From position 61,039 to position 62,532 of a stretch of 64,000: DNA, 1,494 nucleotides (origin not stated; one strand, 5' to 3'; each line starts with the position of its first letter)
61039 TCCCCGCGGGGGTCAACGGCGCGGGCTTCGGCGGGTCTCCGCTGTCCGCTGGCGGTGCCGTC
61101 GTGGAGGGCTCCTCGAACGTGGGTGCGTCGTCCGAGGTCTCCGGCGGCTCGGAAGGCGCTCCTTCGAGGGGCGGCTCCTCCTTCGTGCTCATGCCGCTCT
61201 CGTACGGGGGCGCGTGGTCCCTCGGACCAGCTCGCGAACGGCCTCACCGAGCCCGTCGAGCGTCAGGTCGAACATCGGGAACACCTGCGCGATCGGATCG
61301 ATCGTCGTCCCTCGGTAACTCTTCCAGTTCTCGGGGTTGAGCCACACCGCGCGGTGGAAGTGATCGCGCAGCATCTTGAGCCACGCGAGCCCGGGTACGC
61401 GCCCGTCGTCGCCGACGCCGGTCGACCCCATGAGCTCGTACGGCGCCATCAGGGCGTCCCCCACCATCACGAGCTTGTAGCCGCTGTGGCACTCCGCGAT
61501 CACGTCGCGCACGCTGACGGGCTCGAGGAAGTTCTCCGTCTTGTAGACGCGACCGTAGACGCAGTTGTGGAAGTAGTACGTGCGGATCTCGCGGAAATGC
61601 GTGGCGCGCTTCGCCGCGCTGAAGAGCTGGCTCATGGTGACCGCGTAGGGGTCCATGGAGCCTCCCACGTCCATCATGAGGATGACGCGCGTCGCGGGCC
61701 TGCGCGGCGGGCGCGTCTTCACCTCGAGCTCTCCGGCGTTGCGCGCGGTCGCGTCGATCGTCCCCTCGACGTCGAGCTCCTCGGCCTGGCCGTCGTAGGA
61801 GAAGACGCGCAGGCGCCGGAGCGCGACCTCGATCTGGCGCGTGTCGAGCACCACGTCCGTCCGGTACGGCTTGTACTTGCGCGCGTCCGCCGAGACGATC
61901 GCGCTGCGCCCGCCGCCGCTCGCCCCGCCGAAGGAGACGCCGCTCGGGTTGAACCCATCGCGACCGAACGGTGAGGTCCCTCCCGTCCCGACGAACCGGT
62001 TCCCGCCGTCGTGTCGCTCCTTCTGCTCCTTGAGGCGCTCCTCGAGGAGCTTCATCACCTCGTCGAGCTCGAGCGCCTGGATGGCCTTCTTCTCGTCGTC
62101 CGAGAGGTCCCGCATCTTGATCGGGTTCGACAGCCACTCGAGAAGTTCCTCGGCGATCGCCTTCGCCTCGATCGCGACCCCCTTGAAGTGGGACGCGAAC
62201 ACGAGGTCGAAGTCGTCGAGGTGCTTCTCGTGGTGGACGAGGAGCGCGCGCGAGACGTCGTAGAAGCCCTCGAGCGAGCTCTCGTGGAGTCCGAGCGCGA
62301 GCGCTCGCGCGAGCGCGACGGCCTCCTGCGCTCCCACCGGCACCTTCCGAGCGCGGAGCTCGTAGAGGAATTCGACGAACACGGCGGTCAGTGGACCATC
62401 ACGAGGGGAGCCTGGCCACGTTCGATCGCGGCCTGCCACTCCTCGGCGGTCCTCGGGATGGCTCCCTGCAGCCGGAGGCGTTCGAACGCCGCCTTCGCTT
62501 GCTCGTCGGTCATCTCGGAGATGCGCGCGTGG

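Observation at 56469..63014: CoxE-like VWA protein without a MoxR ATPase partner, co-encoded with a lipoprotein, a 1057-aa TM coiled-coil protein and a secreted HExxH peptidase-like protein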

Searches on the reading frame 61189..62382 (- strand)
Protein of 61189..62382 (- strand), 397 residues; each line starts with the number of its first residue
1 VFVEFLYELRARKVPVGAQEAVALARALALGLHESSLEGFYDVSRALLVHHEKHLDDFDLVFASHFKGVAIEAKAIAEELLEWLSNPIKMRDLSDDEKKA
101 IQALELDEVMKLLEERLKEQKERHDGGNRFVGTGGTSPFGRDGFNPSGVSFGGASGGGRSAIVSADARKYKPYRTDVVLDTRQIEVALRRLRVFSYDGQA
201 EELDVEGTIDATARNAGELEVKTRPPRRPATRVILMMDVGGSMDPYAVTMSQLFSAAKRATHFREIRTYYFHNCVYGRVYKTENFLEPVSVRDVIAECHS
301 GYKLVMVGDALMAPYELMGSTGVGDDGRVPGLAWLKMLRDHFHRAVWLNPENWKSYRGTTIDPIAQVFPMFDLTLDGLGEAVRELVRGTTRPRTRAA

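Call 5: search_protein_families(library=pfam, proteins=[window:61189-62382:-], max_evalue=0.01)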
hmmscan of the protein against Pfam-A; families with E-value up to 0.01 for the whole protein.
window:61189-62382:- (397 aa): 1 family
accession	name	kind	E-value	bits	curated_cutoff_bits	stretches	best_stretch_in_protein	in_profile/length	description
PF05762.20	VWA_CoxE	-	2.8e-09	37.2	26.4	1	186-273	10-98/222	VWA domain containing CoxE-like protein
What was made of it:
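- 61189..62382 (-): 397-aa CoxE-type VWA protein with a GTG start. It is the VWA half of a MoxR/VWA pair found across Myxococcota. It is cytoplasmic, with no TM helix. Pfam VWA_CoxE 37.2 bits against a cut-off of 26.4 (call 5).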

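Call 6: search_protein_families(library=ncbifam, proteins=[window:61189-62382:-], max_evalue=0.01)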
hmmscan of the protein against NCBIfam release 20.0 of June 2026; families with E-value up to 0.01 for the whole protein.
window:61189-62382:- (397 aa): 1 family
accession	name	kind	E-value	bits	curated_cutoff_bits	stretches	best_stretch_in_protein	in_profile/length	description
NF041121.1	SAV_2336_NTERM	domain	1.4e-11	44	200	1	164-273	87-195/475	SAV_2336 N-terminal domain-related protein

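Call 10: find_homologous_proteins(query=window:61192-62382:-, max_evalue=0.00001)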
Query seq(397 aa) (397 aa): 7895 proteins with E <= 0.00001 among 8000 candidates; the best 120 are listed.
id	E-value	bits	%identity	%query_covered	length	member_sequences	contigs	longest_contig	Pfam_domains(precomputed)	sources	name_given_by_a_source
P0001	2.7e-265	897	100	100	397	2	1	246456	PF05762.21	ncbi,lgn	ncbi:MAG: VWA domain-containing protein [Polyangiaceae bacterium]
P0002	4.1e-257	870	96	100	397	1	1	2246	PF05762.21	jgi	jgi:uncharacterized protein with von Willebrand factor type A (vWA) domain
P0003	3.3e-249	844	58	92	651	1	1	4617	PF05762.21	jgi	jgi:uncharacterized protein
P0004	2.0e-236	802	86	100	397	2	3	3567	PF05762.21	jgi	-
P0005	6.2e-233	791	84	99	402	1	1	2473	PF05762.21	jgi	jgi:uncharacterized protein with von Willebrand factor type A (vWA) domain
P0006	3.2e-232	788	84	99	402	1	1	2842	PF05762.21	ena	-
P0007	6.2e-232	787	84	99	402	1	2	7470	PF05762.21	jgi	-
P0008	2.6e-220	749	80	98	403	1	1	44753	PF05762.21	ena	-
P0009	4.6e-220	748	80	98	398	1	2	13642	PF05762.21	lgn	-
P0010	6.6e-220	748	79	99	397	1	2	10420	PF05762.21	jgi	jgi:uncharacterized protein with von Willebrand factor type A (vWA) domain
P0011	7.5e-217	738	78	100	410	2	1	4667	PF05762.21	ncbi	-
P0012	9.4e-211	718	79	100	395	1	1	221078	PF05762.21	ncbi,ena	-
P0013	9.1e-205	698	75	98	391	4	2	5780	PF05762.21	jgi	jgi:uncharacterized protein with von Willebrand factor type A (vWA) domain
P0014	1.6e-201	687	74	98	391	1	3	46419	PF05762.21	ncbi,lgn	-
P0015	4.6e-199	679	75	98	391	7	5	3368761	PF05762.21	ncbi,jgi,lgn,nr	ncbi:MAG: VWA domain-containing protein [Polyangiaceae bacterium]|jgi:uncharacterized protein with v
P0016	5.9e-199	679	76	98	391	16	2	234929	PF05762.21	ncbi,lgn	-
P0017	8.6e-196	668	72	98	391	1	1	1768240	PF05762.21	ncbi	ncbi:MAG: VWA domain-containing protein [Polyangiaceae bacterium]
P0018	3.0e-195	667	73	97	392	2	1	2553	PF05762.21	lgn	-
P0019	5.0e-195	666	72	98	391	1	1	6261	PF05762.21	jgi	jgi:hypothetical protein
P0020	6.6e-195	665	74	98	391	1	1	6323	PF05762.21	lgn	-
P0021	1.5e-194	664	72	98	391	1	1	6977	PF05762.21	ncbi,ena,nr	ncbi:MAG: VWA domain-containing protein [Myxococcales bacterium]|nr:VWA domain-containing protein [M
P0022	5.7e-194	662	71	98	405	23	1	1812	PF05762.21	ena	-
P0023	1.3e-193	661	71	98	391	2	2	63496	PF05762.21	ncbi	-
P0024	7.4e-192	655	71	98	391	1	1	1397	PF05762.21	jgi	jgi:uncharacterized protein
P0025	2.5e-191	654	71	98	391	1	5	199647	PF05762.21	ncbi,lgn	-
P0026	3.4e-191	653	71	98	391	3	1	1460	PF05762.21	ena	-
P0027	1.7e-190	651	70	98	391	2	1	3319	PF05762.21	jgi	jgi:uncharacterized protein with von Willebrand factor type A (vWA) domain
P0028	1.9e-190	651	71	98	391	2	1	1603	PF05762.21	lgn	-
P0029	8.3e-190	649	71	98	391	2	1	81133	PF05762.21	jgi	-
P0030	2.5e-189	647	71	98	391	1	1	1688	PF05762.21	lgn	-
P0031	3.9e-189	646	71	98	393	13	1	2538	PF05762.21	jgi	jgi:uncharacterized protein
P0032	8.7e-188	642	71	98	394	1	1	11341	PF05762.21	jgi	jgi:uncharacterized protein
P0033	1.8e-187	641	71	98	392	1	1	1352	PF05762.21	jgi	jgi:uncharacterized protein with von Willebrand factor type A (vWA) domain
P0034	2.4e-187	640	72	98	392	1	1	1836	PF05762.21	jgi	jgi:uncharacterized protein with von Willebrand factor type A (vWA) domain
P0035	7.9e-187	639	71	98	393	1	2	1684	PF05762.21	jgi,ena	jgi:uncharacterized protein with von Willebrand factor type A (vWA) domain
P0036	1.7e-186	638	70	98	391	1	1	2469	PF05762.21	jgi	jgi:uncharacterized protein with von Willebrand factor type A (vWA) domain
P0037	2.1e-186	637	71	98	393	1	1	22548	PF05762.21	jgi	jgi:uncharacterized protein with von Willebrand factor type A (vWA) domain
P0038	2.6e-186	637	71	98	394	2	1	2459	PF05762.21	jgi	jgi:uncharacterized protein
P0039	4.0e-186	637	71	98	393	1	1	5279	PF05762.21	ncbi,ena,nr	ncbi:MAG TPA: VWA domain-containing protein [Candidatus Nanopelagicales bacterium]|nr:VWA domain-con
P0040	8.9e-186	635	71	98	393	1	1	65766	PF05762.21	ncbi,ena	-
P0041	9.5e-186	635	71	98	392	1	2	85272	PF05762.21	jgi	jgi:hypothetical protein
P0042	1.1e-185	635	72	98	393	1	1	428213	PF05762.21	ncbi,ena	-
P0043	1.4e-185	635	70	98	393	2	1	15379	PF05762.21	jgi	jgi:hypothetical protein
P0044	1.4e-185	635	71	98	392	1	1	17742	PF05762.21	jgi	jgi:uncharacterized protein with von Willebrand factor type A (vWA) domain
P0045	1.6e-185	635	70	98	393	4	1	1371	PF05762.21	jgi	jgi:uncharacterized protein with von Willebrand factor type A (vWA) domain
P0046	1.7e-185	634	71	98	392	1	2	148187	PF05762.21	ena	-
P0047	1.9e-185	634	71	98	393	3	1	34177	PF05762.21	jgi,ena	-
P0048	1.9e-185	634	72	98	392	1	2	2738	PF05762.21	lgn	-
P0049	1.9e-185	634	70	98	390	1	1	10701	PF05762.21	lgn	-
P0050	2.7e-185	634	71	98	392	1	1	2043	PF05762.21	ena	-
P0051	3.0e-185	634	70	98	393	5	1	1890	PF05762.21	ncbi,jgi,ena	jgi:uncharacterized protein with von Willebrand factor type A (vWA) domain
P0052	3.0e-185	634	71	98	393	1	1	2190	PF05762.21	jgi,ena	-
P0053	3.2e-185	634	70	98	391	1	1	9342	PF05762.21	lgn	-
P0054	3.5e-185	633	72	97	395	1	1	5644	PF05762.21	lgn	-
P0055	5.4e-185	633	69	98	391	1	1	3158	PF05762.21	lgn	-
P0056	5.9e-185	633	70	100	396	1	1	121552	PF05762.21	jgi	jgi:uncharacterized protein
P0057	6.4e-185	633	71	98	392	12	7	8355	PF05762.21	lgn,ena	-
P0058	1.3e-184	632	70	98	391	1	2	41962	PF05762.21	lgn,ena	-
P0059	1.3e-184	631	70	98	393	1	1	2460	PF05762.21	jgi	jgi:uncharacterized protein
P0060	1.4e-184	631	70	98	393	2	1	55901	PF05762.21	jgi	jgi:uncharacterized protein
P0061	3.4e-184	630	71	98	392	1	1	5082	PF05762.21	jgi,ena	-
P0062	3.6e-184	630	71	98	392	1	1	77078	PF05762.21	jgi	jgi:hypothetical protein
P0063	3.7e-184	630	69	98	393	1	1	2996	PF05762.21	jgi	jgi:uncharacterized protein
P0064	4.0e-184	630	70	98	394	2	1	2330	PF05762.21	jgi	-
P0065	4.7e-184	630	71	98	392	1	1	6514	PF05762.21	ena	-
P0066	5.7e-184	629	70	99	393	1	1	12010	PF05762.21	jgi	jgi:hypothetical protein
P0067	7.9e-184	629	70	98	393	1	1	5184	PF05762.21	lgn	-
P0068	1.3e-183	628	70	98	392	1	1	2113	PF05762.21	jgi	jgi:uncharacterized protein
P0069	1.4e-183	628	69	98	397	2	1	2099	PF05762.21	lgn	-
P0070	1.4e-183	628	70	98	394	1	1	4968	PF05762.21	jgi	jgi:uncharacterized protein with von Willebrand factor type A (vWA) domain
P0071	1.6e-183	628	69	98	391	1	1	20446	PF05762.21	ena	-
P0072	2.2e-183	628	69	98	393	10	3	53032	PF05762.21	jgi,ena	-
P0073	2.4e-183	627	70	98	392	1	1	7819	PF05762.21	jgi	jgi:hypothetical protein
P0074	2.6e-183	627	71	98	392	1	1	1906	PF05762.21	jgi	jgi:hypothetical protein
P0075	4.7e-183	626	69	98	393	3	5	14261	PF05762.21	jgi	jgi:hypothetical protein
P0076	5.0e-183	626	70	98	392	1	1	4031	PF05762.21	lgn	-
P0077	1.0e-182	625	68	98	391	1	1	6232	PF05762.21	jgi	jgi:hypothetical protein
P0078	1.1e-182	625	70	98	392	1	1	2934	PF05762.21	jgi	jgi:uncharacterized protein with von Willebrand factor type A (vWA) domain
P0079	1.1e-182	625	70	98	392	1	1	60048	PF05762.21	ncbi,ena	-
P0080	1.1e-182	625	69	98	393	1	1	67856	PF05762.21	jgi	jgi:hypothetical protein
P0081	2.1e-182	624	70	98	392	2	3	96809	PF05762.21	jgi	jgi:hypothetical protein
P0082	2.3e-182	624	70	98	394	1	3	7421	PF05762.21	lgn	-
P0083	2.4e-182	624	71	98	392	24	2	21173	PF05762.21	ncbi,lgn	-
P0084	2.7e-182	624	69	98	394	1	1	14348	PF05762.21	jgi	jgi:uncharacterized protein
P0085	2.8e-182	624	68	98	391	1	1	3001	PF05762.21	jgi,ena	-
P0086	2.8e-182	624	69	98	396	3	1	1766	PF05762.21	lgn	-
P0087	4.0e-182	623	70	98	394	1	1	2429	PF05762.21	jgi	jgi:uncharacterized protein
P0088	4.5e-182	623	71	98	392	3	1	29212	PF05762.21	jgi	-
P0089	6.4e-182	623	69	98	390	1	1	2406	PF05762.21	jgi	jgi:uncharacterized protein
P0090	6.7e-182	623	69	98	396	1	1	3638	PF05762.21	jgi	jgi:uncharacterized protein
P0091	9.6e-182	622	69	99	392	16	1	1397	PF05762.21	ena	-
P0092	9.7e-182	622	70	99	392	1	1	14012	PF05762.21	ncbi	-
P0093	1.1e-181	622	69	98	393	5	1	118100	PF05762.21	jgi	jgi:uncharacterized protein with von Willebrand factor type A (vWA) domain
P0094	1.2e-181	622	70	98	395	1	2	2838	PF05762.21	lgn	-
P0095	1.5e-181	621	70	98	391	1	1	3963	PF05762.21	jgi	jgi:uncharacterized protein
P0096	1.5e-181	621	69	98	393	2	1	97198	PF05762.21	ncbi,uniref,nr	ncbi:vWA domain-containing protein [Chondromyces apiculatus]|uniref:Thioredoxin reductase n=1 Tax=Ch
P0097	1.8e-181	621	70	98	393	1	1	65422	PF05762.21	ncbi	ncbi:MAG: VWA domain-containing protein [Byssovorax sp.]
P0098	1.8e-181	621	70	98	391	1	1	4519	PF05762.21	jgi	jgi:uncharacterized protein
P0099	2.7e-181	621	70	98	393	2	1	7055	PF05762.21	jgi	jgi:uncharacterized protein with von Willebrand factor type A (vWA) domain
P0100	3.4e-181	620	70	98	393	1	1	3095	PF05762.21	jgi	jgi:uncharacterized protein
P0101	4.7e-181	620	68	98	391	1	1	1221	PF05762.21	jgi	jgi:uncharacterized protein with von Willebrand factor type A (vWA) domain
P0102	4.8e-181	620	69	98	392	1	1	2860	PF05762.21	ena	-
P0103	6.6e-181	619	68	98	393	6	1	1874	PF05762.21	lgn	-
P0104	8.9e-181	619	69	99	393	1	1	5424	PF05762.21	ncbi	-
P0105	9.9e-181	619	69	98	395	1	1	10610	PF05762.21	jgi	jgi:uncharacterized protein with von Willebrand factor type A (vWA) domain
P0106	1.2e-180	619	68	98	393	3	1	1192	PF05762.21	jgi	jgi:uncharacterized protein with von Willebrand factor type A (vWA) domain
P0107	1.2e-180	618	70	98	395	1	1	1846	PF05762.21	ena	-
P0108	1.4e-180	618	70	98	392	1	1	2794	PF05762.21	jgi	jgi:uncharacterized protein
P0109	1.5e-180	618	68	98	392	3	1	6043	PF05762.21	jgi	jgi:uncharacterized protein with von Willebrand factor type A (vWA) domain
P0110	1.5e-180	618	69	98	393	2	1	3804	PF05762.21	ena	-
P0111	1.8e-180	618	68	98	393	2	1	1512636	PF05762.21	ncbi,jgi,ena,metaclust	metaclust:\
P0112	2.0e-180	618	68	98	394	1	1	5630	PF05762.21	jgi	jgi:uncharacterized protein with von Willebrand factor type A (vWA) domain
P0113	2.3e-180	618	69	97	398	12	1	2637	PF05762.21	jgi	-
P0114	2.6e-180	617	69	98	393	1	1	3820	PF05762.21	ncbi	ncbi:MAG: VWA domain-containing protein [Deltaproteobacteria bacterium]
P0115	2.9e-180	617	69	98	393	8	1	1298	PF05762.21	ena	-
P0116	3.0e-180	617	70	98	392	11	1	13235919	PF05762.21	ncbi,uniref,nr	ncbi:vWA domain-containing protein [Polyangium mundeleinium]|uniref:VWA domain-containing protein n=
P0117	3.0e-180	617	70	98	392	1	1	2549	PF05762.21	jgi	jgi:uncharacterized protein with von Willebrand factor type A (vWA) domain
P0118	4.7e-180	617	69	98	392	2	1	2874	PF05762.21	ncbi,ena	-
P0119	4.8e-180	616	69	98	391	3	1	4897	PF05762.21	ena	-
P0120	5.3e-180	616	69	98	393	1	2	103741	PF05762.21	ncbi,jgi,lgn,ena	-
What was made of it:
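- On VWA_CoxE (PF05762) / CoxE-type VWA protein: All listed homologs carry PF05762 (call 10).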

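Call 11: find_encoding_contigs(protein=P0001, flank=10000, max_places=3)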
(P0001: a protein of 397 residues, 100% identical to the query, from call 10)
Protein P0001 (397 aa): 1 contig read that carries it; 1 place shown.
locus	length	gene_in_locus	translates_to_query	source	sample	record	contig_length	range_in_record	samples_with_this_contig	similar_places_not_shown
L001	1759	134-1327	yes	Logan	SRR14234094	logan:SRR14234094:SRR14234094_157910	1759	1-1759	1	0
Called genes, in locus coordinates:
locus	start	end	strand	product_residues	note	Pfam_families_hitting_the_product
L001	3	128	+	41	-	?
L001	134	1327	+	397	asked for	PF05762:VWA_CoxE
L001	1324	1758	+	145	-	?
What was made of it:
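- Tried and rejected: P0001 was found only on a 1.8-kb Logan contig (call 11).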

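Call 12: find_encoding_contigs(protein=P0116, flank=10000, max_places=3)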
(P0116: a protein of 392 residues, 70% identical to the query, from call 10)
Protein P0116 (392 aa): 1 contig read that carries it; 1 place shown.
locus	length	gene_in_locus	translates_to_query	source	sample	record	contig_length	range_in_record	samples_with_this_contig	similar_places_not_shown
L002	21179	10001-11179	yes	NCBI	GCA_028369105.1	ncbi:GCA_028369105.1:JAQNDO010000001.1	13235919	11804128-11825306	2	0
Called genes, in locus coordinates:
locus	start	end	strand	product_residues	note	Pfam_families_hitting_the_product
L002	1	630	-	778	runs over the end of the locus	-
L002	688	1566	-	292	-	PF01476:LysM, PF11860:Muramidase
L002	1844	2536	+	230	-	-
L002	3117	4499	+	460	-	-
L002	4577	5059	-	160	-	PF22302:DUF6968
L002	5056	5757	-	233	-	-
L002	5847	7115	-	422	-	PF02830:V4R (faint)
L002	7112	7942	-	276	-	-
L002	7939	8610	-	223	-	-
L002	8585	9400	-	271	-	PF01656:CbiA, PF02374:ArsA_ATPase (weak), PF06564:CBP_BcsQ, PF09140:MipZ (faint), PF10609:ParA, PF13614:AAA_31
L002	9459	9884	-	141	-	-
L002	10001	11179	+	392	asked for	PF05762:VWA_CoxE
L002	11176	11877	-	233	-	PF00512:HisKA (weak), PF02518:HATPase_c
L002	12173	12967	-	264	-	PF01925:TauE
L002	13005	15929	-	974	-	PF19864:Radical_SAM_N2, PF04055:Radical_SAM, PF10105:DUF2344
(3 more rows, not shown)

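Call 13: find_related_loci(query=P0001, collection=genome_contigs, flank=10000)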
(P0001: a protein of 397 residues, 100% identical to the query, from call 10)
Query P0001 (397 aa) in genome_contigs; peptide patterns used: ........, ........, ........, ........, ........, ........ (x = any residue, [..] = any of these).
599 stretches matched a pattern (row limit reached: there are more); 591 encode a relative of the query (tblastn E <= 1e-3); the best 80 are kept; 80 distinct loci.
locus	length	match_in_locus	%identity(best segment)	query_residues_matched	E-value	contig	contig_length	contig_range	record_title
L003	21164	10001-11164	72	1-388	0e+0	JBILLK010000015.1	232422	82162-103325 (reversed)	MAG: Polyangiaceae bacterium isolate ME2017-07-27_3300044645_group7_bin87 Rohwer_bin1489_scaffold_18_c1, whole genome sh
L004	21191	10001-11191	74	1-397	0e+0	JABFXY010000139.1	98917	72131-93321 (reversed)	MAG: Polyangiaceae bacterium isolate Bin8.16 NODE_33_length_98917_cov_6.230598, whole genome shotgun sequence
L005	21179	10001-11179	71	1-391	0e+0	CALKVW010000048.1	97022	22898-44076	MAG TPA_asm: uncultured Polyangiaceae bacterium isolate SRR1506987_bin.93_CONCOCT_v1.1_MAG genome assembly, contig: ERZ7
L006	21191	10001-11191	69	1-397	0e+0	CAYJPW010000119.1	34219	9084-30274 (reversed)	MAG TPA_asm: uncultured Polyangiaceae bacterium isolate ERP124720_co1_193 genome assembly, contig: NODE_1755_length_3421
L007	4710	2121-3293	69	1-391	0e+0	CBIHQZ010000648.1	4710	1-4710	MAG TPA_asm: uncultured Myxococcales bacterium isolate SRR18156210_metabat2_47 genome assembly, contig: ERZ27336870.1145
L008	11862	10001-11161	69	1-388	2e-179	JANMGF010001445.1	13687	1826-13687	MAG: Polyangium sp. isolate OTE_70b_concoct_23 OTE_70b_k141_4789205, whole genome shotgun sequence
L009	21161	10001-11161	70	1-388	2e-176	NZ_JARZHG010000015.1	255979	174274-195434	Polyangium sp. y55x31 NODE_15_length_255979_cov_17.867888, whole genome shotgun sequence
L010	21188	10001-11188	66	1-386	1e-172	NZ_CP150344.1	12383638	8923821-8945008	Sorangium sp. So ce513 chromosome, complete genome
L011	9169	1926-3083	64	1-387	1e-166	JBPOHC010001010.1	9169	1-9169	MAG: Myxococcota bacterium isolate MAG_1 c_000000107146, whole genome shotgun sequence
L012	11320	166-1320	63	1-386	2e-161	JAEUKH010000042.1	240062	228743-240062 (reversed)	MAG: Myxococcales bacterium isolate new MAG-90 k141_2397343, whole genome shotgun sequence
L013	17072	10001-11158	63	1-386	4e-161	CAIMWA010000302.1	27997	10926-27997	MAG: uncultured delta proteobacterium isolate VK_bin-2715 genome assembly, contig: bin-2715:302/685, whole genome shotgu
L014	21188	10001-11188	61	2-394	8e-156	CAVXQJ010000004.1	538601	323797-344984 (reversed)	MAG: uncultured delta proteobacterium isolate MFD01872.bin.2.281 genome assembly, contig: contig_126414, whole genome sh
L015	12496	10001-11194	59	1-395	3e-154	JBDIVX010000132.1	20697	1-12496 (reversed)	MAG: Polyangiales bacterium isolate Bin_29 NODE_974_length_20697_cov_6.581915, whole genome shotgun sequence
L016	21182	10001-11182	58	1-391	2e-153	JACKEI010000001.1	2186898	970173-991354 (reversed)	MAG: Sandaracinaceae bacterium isolate HK-STAS-MYXO-29 HK-STAS-MYXO-29_1, whole genome shotgun sequence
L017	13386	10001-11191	58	1-395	2e-152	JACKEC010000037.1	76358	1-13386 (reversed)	MAG: Sandaracinaceae bacterium isolate HK-STAS-MYXO-23 HK-STAS-MYXO-23_37, whole genome shotgun sequence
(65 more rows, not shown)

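Call 20: find_encoding_contigs(protein=P0008, flank=10000, max_places=2)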
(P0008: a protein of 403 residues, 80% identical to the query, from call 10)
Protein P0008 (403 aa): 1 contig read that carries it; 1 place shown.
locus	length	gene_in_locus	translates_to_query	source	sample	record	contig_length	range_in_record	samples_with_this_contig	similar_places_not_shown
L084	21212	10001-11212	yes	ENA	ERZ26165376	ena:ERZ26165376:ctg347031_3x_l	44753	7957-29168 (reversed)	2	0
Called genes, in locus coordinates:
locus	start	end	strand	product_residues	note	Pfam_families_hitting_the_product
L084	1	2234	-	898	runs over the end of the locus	PF08446:PAS_2, PF01590:GAF, PF00360:PHY, PF00512:HisKA, PF02518:HATPase_c, PF00072:Response_reg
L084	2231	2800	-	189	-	PF01126:Heme_oxygenase (weak)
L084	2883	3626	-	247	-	-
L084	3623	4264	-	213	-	PF04542:Sigma70_r2, PF04545:Sigma70_r4 (weak), PF08281:Sigma70_r4_2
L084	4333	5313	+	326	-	-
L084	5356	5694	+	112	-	PF02634:FdhD-NarQ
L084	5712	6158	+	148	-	PF02634:FdhD-NarQ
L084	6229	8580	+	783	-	PF00384:Molybdopterin, PF01568:Molydop_binding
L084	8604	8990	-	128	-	-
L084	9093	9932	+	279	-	PF00158:Sigma54_activat (faint), PF00004:AAA, PF07724:AAA_2 (faint), PF07728:AAA_5, PF13401:AAA_22 (weak)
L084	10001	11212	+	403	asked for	PF05762:VWA_CoxE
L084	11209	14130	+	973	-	PF13779:DUF4175 (faint)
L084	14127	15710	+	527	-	PF13485:Peptidase_MA_2 (faint), PF14559:TPR_19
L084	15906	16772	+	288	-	PF02666:PS_Dcarbxylase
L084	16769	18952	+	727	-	PF01209:Ubie_methyltran, PF13489:Methyltransf_23, PF08241:Methyltransf_11, PF08242:Methyltransf_12 (weak), PF13649:Methyltransf_25, PF13847:Methyltransf_31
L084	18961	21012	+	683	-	PF01565:FAD_binding_4, PF02913:FAD-oxidase_C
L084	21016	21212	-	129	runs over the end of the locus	-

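Call 21: find_encoding_contigs(protein=P0012, flank=10000, max_places=2)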
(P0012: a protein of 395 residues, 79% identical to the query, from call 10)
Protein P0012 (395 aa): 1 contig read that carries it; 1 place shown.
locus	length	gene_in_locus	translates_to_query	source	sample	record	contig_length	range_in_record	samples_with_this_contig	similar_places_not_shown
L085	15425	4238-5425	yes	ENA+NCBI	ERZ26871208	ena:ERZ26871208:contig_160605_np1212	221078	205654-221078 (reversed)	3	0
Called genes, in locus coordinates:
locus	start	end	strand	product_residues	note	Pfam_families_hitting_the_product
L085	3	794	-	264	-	?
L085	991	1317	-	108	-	-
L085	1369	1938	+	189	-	-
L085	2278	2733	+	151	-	-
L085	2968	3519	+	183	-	PF01464:SLT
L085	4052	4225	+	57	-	-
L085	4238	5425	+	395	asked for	PF05762:VWA_CoxE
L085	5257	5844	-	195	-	-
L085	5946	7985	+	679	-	-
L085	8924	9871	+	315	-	-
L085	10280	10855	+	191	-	PF02666:PS_Dcarbxylase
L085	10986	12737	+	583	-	PF01209:Ubie_methyltran (faint), PF13489:Methyltransf_23, PF13649:Methyltransf_25, PF13847:Methyltransf_31, PF08241:Methyltransf_11, PF08242:Methyltransf_12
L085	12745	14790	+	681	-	PF01565:FAD_binding_4, PF02913:FAD-oxidase_C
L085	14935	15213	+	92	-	-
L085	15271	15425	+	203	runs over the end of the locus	PF00582:Usp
